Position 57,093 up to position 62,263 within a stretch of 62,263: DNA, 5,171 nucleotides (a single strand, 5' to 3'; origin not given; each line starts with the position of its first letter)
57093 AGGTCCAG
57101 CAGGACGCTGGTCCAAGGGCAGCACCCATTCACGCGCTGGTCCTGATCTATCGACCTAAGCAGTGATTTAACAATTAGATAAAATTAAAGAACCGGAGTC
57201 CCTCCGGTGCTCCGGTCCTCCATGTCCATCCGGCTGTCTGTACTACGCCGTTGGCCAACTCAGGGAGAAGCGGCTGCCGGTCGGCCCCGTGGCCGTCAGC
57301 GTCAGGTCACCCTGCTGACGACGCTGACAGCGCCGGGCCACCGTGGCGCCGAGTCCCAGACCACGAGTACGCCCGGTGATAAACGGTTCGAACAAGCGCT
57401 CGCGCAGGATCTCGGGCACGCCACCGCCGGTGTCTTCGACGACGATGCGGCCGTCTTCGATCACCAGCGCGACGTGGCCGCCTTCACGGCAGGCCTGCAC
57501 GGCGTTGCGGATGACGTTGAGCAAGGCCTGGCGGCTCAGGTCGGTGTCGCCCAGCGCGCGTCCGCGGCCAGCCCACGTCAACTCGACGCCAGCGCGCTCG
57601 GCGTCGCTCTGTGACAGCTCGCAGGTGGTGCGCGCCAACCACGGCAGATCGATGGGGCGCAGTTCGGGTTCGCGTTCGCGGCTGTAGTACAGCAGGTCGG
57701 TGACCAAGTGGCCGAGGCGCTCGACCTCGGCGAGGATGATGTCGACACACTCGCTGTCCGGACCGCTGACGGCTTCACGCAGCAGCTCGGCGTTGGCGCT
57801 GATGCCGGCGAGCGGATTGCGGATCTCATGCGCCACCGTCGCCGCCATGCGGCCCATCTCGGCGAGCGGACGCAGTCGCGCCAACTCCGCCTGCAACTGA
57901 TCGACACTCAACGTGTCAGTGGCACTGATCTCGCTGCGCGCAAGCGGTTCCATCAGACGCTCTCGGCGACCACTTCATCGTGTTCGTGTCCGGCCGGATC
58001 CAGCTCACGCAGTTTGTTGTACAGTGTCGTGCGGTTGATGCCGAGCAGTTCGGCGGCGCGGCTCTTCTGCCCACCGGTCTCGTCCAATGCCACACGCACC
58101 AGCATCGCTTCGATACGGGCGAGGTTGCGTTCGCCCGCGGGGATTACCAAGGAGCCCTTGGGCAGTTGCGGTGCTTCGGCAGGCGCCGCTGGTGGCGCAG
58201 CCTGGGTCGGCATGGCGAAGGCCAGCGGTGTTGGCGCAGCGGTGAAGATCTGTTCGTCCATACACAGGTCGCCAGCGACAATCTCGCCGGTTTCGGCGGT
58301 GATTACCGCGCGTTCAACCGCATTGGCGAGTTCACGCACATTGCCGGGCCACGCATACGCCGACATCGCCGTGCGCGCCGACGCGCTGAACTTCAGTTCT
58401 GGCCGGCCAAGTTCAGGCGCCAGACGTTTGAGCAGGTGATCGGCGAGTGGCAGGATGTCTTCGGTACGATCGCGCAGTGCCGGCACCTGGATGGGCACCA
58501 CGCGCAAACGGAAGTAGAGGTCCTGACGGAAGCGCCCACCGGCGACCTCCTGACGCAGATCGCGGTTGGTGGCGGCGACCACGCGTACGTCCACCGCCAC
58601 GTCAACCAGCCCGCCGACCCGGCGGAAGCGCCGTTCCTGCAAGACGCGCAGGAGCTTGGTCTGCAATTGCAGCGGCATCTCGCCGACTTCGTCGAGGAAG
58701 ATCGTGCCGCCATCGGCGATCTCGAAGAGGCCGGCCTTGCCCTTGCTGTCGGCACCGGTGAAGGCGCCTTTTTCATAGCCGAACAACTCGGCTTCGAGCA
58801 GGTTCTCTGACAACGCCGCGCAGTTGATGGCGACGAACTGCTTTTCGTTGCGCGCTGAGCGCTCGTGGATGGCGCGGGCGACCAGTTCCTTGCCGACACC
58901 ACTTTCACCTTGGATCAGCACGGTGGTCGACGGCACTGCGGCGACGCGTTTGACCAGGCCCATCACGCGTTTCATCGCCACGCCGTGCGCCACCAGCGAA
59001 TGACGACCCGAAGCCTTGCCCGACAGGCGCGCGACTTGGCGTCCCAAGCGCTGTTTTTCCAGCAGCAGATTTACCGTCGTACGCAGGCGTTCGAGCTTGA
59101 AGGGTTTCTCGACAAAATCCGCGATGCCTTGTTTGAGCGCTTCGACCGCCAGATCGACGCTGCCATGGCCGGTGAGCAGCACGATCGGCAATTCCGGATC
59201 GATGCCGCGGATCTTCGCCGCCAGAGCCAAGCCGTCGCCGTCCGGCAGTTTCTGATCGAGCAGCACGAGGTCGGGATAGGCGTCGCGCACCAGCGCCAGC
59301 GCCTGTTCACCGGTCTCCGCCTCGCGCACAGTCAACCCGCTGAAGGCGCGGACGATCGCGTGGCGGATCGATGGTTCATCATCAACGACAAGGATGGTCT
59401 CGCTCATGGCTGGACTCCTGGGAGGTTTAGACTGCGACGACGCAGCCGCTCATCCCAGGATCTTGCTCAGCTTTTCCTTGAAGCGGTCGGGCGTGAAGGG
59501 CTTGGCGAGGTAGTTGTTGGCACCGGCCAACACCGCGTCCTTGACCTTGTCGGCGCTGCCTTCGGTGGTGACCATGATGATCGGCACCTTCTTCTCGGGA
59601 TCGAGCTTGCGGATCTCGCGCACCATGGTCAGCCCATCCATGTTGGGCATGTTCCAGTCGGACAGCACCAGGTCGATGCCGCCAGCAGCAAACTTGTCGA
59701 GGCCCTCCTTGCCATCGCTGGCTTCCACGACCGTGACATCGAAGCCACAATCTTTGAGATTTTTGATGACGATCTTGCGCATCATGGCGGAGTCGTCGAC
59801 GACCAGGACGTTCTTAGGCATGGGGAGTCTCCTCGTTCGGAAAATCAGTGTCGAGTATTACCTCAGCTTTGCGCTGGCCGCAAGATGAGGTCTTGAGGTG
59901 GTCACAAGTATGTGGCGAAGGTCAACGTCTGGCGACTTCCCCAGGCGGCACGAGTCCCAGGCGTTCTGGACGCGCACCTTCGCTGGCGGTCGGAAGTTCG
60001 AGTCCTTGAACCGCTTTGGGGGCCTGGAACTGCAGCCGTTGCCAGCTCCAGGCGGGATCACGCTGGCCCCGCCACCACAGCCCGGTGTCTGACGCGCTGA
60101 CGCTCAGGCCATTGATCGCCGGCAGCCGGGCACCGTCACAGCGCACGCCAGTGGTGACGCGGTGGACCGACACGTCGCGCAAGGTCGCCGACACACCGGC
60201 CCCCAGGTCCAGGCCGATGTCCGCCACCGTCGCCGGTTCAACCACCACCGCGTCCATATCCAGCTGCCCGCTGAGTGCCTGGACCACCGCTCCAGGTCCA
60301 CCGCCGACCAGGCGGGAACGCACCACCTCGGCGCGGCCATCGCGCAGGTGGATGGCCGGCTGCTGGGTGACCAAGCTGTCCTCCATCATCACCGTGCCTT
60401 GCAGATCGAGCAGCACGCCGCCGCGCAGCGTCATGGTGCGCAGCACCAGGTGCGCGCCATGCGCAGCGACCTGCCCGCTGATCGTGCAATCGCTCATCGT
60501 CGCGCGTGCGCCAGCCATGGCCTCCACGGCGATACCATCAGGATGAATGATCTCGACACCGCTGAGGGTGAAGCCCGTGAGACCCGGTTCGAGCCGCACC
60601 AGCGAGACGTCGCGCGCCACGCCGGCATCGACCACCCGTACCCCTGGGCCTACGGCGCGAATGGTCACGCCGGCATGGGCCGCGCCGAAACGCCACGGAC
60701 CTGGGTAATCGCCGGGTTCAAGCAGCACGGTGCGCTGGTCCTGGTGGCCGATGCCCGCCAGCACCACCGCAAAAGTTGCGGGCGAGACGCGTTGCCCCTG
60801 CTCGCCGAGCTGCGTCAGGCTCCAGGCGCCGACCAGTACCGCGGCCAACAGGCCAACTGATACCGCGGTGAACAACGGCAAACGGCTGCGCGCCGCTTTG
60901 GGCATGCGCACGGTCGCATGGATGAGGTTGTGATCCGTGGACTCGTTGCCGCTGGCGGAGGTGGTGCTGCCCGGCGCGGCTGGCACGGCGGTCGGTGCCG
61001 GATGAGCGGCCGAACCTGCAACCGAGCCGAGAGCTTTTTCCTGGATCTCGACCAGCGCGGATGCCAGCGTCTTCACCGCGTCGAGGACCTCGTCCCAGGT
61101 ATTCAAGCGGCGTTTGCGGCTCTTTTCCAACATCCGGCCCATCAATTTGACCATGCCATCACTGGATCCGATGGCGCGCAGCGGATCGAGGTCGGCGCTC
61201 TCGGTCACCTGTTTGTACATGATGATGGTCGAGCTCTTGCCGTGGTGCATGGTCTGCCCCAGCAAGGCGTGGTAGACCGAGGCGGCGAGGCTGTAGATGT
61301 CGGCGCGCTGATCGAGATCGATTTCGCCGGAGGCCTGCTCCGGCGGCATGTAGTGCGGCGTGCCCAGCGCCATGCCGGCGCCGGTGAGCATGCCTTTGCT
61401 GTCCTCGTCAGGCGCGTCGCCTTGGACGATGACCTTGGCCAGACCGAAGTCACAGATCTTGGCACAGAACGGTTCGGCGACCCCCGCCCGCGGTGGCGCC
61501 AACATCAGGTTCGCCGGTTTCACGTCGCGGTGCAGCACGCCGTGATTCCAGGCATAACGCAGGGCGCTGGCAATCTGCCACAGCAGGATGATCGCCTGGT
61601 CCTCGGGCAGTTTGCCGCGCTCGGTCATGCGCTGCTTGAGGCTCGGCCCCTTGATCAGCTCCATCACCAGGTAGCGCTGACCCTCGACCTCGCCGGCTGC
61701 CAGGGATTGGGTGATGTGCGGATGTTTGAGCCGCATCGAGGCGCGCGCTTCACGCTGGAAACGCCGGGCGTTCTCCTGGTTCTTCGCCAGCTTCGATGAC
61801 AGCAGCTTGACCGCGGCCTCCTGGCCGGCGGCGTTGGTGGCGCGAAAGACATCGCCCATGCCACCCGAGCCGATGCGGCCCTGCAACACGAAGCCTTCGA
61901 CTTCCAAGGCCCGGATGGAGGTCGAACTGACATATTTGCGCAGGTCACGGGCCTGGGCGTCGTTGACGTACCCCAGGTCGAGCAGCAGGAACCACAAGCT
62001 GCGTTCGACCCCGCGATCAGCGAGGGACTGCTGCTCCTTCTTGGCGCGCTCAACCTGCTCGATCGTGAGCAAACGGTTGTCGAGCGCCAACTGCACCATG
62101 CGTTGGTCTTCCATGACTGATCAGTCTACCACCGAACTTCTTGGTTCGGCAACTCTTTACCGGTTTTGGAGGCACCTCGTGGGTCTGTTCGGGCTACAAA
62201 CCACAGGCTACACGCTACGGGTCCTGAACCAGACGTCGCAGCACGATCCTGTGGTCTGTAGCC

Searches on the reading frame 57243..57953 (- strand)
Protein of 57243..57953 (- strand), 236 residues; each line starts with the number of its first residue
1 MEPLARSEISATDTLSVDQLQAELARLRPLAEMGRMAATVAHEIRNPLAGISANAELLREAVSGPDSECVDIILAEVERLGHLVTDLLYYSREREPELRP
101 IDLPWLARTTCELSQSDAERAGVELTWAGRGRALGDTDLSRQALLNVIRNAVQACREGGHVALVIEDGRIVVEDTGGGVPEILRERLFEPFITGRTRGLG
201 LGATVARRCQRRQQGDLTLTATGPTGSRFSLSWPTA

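Call 68: search_protein_families(library=pfam, proteins=[window:57243-57953:-], max_evalue=0.00001)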
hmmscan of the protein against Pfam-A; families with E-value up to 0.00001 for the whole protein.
window:57243-57953:- (236 aa): 2 families
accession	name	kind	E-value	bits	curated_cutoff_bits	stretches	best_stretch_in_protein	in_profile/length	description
PF00512.31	HisKA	-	1.7e-18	66.9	26.9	1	33-94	2-64/66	His Kinase A (phospho-acceptor) domain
PF02518.31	HATPase_c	-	1.2e-16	61.6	26.4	1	136-235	2-109/111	Histidine kinase-, DNA gyrase B-, and HSP90-like ATPase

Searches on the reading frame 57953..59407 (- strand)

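Call 68: search_protein_families(library=pfam, proteins=[window:57953-59407:-], max_evalue=0.00001)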
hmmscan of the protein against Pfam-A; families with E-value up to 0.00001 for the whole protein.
window:57953-59407:- (484 aa): 6 families
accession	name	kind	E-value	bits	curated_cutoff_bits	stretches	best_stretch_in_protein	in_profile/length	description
PF00158.32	Sigma54_activat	-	8.3e-70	234.3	20.2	1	141-307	4-168/168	Sigma-54 interaction domain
PF00072.30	Response_reg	-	4.8e-28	98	30.2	1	5-112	1-110/111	Response regulator receiver domain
PF25601.1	AAA_lid_14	-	1.2e-21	76.8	27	1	312-382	1-71/87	AAA+ ATPase lid domain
PF14532.12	Sigma54_activ_2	-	2.9e-18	66.9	25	1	152-311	14-138/138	Sigma-54 interaction domain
PF02954.25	HTH_8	-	8.6e-14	51.4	22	1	429-468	2-41/42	Bacterial regulatory protein, Fis family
PF07728.20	AAA_5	-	8.5e-10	39.2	22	1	163-283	2-124/139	AAA domain (dynein-related subfamily)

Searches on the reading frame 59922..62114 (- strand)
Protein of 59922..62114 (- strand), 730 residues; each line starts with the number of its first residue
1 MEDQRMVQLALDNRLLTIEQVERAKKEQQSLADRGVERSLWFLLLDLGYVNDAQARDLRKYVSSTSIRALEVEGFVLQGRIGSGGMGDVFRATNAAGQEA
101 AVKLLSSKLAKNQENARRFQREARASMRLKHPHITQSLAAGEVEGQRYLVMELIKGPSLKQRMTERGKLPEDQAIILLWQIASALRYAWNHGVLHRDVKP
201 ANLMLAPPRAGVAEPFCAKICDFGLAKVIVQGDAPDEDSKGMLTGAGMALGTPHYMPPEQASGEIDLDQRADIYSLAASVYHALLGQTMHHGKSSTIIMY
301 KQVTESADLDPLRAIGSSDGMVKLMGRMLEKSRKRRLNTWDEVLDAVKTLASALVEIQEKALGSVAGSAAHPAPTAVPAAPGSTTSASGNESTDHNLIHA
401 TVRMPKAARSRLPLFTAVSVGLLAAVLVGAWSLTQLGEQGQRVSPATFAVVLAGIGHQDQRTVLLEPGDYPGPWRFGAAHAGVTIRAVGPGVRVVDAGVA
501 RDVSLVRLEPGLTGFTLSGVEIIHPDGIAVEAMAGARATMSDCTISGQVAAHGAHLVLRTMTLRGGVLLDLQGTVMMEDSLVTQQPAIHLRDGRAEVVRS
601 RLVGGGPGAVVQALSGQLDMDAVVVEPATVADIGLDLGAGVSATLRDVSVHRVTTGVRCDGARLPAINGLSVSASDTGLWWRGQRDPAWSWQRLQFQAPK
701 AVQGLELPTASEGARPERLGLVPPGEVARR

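Call 68: search_protein_families(library=pfam, proteins=[window:59922-62114:-], max_evalue=0.00001)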
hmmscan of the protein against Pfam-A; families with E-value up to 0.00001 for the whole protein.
window:59922-62114:- (730 aa): 3 families
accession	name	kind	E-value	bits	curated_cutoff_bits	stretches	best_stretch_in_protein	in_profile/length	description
PF00069.31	Pkinase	-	2.1e-44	152.3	31.7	1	77-343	3-257/263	Protein kinase domain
PF07714.23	PK_Tyr_Ser-Thr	-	3.3e-25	89.3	23.1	1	77-337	3-249/258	Protein tyrosine and serine/threonine kinase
PF03109.22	ABC1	-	1.3e-06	28.2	22.9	0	114-227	115-215/244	ABC1 atypical kinase-like domain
